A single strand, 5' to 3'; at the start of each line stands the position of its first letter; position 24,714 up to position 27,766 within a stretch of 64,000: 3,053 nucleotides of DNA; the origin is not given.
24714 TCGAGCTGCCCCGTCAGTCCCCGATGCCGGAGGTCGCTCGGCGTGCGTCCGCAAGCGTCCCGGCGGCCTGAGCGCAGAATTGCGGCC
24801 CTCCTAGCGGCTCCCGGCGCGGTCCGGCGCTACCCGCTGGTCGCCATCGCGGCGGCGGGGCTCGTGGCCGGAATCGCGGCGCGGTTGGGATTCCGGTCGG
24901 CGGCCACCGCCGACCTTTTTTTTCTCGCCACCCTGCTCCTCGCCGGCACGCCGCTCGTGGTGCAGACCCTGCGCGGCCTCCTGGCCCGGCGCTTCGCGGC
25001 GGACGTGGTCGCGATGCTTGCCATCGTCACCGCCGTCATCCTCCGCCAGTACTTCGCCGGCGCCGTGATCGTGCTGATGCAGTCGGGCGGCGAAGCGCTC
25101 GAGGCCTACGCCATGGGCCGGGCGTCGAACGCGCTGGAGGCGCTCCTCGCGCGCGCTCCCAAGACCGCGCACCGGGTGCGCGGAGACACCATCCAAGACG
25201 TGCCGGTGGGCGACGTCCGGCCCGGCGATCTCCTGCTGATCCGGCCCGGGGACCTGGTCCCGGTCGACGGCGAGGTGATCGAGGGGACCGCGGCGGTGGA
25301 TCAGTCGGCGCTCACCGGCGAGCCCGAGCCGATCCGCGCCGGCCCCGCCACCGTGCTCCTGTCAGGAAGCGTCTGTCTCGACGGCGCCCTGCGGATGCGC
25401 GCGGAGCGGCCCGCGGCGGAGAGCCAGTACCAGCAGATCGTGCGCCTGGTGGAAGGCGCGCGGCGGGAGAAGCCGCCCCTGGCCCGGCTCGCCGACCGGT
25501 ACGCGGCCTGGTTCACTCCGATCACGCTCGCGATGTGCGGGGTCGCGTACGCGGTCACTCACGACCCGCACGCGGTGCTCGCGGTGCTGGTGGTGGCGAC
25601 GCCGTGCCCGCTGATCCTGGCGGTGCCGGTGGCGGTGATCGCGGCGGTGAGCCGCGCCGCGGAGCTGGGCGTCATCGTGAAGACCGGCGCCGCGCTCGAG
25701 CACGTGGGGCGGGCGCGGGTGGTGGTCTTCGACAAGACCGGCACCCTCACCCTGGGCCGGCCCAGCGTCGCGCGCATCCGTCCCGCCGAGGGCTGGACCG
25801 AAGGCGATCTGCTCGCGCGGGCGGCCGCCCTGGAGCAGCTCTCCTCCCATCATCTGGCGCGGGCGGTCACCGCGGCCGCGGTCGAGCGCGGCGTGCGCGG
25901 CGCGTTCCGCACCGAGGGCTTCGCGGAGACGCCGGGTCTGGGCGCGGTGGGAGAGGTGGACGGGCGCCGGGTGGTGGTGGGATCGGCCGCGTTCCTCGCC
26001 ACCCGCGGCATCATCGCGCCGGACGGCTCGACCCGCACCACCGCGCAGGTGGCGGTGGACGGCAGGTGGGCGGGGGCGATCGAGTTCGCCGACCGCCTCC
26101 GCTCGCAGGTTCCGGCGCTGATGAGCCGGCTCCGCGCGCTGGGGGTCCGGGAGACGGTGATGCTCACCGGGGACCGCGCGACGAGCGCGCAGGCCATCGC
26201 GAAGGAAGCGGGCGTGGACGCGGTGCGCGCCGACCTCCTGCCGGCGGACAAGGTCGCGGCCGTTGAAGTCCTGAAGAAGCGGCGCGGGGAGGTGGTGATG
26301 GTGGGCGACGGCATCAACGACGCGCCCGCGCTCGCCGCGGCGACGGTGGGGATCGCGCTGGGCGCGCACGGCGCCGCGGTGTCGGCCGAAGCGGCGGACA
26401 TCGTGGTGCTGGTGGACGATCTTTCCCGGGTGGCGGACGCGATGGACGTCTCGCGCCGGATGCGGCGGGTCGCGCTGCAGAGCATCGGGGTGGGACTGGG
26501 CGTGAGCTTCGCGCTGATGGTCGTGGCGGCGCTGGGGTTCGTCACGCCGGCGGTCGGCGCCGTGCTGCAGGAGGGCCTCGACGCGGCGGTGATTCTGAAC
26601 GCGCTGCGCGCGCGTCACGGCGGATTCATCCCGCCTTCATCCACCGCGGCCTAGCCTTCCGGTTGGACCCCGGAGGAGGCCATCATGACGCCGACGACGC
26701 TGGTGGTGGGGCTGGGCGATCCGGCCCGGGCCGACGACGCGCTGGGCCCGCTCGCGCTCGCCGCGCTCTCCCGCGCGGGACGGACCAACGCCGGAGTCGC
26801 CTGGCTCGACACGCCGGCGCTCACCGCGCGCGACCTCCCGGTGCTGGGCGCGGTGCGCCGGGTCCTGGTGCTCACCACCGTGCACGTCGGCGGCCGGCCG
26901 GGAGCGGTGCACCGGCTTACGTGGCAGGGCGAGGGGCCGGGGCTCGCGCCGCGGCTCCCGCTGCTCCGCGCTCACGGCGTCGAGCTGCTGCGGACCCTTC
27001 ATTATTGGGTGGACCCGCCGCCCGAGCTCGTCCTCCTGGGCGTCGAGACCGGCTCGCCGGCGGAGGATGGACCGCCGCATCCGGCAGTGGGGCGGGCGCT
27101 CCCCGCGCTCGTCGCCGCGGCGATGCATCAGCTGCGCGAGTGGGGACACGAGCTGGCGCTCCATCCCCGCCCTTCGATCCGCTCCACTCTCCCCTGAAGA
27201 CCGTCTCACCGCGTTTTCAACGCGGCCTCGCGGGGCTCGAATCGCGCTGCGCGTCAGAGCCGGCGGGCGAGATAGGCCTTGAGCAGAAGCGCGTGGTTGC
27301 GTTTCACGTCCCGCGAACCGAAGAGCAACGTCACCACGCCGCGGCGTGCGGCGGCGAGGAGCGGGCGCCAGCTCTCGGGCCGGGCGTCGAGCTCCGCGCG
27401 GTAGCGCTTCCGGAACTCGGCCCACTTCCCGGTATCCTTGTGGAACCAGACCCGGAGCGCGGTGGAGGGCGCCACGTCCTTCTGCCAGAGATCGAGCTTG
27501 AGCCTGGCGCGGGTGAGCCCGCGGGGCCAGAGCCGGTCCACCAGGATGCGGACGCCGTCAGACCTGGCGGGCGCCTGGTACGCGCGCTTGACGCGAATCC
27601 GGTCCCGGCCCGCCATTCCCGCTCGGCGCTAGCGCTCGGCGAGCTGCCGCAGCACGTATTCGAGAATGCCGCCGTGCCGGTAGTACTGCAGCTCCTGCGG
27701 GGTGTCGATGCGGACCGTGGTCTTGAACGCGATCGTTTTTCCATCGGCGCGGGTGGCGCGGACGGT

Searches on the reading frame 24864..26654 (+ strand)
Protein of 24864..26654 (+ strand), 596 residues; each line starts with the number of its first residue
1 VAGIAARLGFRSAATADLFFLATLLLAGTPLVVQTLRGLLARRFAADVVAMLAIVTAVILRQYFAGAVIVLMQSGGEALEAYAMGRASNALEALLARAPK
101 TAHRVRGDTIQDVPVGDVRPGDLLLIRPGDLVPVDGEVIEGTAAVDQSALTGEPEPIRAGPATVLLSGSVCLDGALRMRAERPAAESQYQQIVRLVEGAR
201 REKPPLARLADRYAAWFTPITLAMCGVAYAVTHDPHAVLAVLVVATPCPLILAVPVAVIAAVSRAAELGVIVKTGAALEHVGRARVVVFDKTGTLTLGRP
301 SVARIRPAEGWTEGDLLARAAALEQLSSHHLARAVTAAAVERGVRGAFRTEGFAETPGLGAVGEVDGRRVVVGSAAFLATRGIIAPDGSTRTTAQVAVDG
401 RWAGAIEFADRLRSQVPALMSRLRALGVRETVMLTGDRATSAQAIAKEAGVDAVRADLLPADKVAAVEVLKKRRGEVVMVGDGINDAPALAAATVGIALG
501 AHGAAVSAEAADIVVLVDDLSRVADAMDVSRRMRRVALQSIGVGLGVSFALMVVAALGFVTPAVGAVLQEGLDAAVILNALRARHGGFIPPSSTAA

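Call 31: search_protein_families(library=pfam, proteins=[window:24864-26654:+], max_evalue=0.001)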
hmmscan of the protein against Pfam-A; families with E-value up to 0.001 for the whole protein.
window:24864-26654:+ (596 aa): 2 families
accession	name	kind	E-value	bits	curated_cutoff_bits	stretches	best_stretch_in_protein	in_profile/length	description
PF00122.25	E1-E2_ATPase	-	6.8e-49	166.3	28.1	1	98-267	3-180/181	E1-E2 ATPase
PF00702.32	Hydrolase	-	1.5e-30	107.5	26.4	1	285-493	2-190/191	haloacid dehalogenase-like hydrolase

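Call 57: search_protein_families(library=ncbifam, proteins=[window:24864-26654:+], max_evalue=0.00001)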
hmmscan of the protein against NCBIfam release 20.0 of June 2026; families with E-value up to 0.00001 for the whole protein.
window:24864-26654:+ (596 aa): 18 families
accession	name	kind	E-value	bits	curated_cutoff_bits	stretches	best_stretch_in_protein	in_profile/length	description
TIGR01525.1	ATPase-IB_hvy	subfamily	2.8e-155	518.4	346.25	1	47-582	2-559/560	heavy metal translocating P-type ATPase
TIGR01512.1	ATPase-IB2_Cd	subfamily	1.2e-143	479.4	313.5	1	47-583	2-492/494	cadmium family heavy metal-translocating P-type ATPase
TIGR01511.1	ATPase-IB1_Cu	subfamily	8.1e-108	361.6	397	1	28-584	2-542/542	copper-translocating P-type ATPase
NF008262.1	PRK11033.1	equivalog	9.3e-102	341.7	1005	1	4-582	135-726/731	zinc/cadmium/mercury/lead-transporting ATPase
NF007952.0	PRK10671.1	equivalog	1.2e-96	324.8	1316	1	63-574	290-814/838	copper-exporting P-type ATPase CopA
NF033775.1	P_type_ZntA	exception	1.9e-87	294.3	1240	1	14-582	150-727/732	Zn(II)/Cd(II)/Pb(II) translocating P-type ATPase ZntA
TIGR01494.1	ATPase_P-type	subfamily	5.2e-68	229.6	62.3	2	68-320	1-247/478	HAD-IC family P-type ATPase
TIGR01497.1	kdpB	equivalog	1.8e-49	168.5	527.9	2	79-319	83-334/675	potassium-transporting ATPase subunit KdpB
TIGR01647.1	ATPase-IIIA_H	equivalog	1.7e-40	138.9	615.5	2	50-321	42-324/755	plasma-membrane proton-efflux P-type ATPase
NF010609.0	PRK14010.1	equivalog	1.5e-37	129.2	1323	2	398-538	428-568/673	K(+)-transporting ATPase subunit B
TIGR01517.1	ATPase-IIB_Ca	equivalog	5.8e-36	124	507.05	2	103-319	159-395/882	calcium-translocating P-type ATPase, PMCA-type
TIGR01522.1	ATPase-IIA2_Ca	equivalog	3.4e-27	94.6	798.3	2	459-548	572-661/854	calcium-transporting P-type ATPase, PMR1-type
TIGR01523.1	ATPase-IID_K-Na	equivalog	1.8e-26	92.1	645.05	1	456-535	673-752/997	potassium/sodium efflux P-type ATPase, fungal-type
TIGR01106.1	ATPase-IIC_X-K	subfamily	2.7e-26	91.7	946.1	2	79-305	120-365/997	Na,H/K antiporter P-type ATPase subunit alpha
TIGR01657.1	P-ATPase-V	hypoth_equivalog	4.5e-25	87.4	618.25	2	456-508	784-836/1055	ATP13A2 family polyamine export P-type ATPase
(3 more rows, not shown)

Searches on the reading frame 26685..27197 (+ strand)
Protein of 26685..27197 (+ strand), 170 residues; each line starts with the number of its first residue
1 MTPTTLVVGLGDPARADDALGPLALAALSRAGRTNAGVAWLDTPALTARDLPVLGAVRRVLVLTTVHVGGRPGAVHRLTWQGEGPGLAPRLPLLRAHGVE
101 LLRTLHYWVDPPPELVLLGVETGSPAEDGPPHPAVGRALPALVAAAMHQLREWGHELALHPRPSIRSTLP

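Call 31: search_protein_families(library=pfam, proteins=[window:26685-27197:+], max_evalue=0.001)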
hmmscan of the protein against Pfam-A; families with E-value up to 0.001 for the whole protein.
window:26685-27197:+ (170 aa): 0 families

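Call 57: search_protein_families(library=ncbifam, proteins=[window:26685-27197:+], max_evalue=0.00001)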
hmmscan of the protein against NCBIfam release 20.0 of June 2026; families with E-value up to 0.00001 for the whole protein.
window:26685-27197:+ (170 aa): 2 families
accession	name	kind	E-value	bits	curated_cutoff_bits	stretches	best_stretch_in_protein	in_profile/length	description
TIGR00072.1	hydrog_prot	superfamily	1.5e-14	54.2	47.45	1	6-149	1-144/145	hydrogenase maturation protease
TIGR00140.1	hupD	subfamily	2.7e-06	27.4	151.8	1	6-154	2-151/151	HyaD/HybD family hydrogenase maturation endopeptidase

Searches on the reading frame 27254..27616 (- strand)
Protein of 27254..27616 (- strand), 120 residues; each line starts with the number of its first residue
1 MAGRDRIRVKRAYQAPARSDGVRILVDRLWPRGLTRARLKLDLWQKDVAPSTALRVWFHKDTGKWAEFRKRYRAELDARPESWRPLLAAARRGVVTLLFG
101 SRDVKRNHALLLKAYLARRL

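Call 31: search_protein_families(library=pfam, proteins=[window:27254-27616:-], max_evalue=0.001)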
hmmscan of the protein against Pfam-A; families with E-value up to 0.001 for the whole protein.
window:27254-27616:- (120 aa): 3 families
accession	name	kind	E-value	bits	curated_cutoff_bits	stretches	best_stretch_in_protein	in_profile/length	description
PF22752.1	DUF488-N3i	-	1.8e-41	142.2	27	1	6-119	1-114/131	Inactive DUF488-N3 subclade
PF04343.18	DUF488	-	1e-30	107.3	22.2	1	9-116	2-121/121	Domain of unknown function DUF488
PF22751.1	DUF488-N3a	-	1.7e-23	83.6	27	1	7-119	1-117/118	Active DUF488-N3 subclade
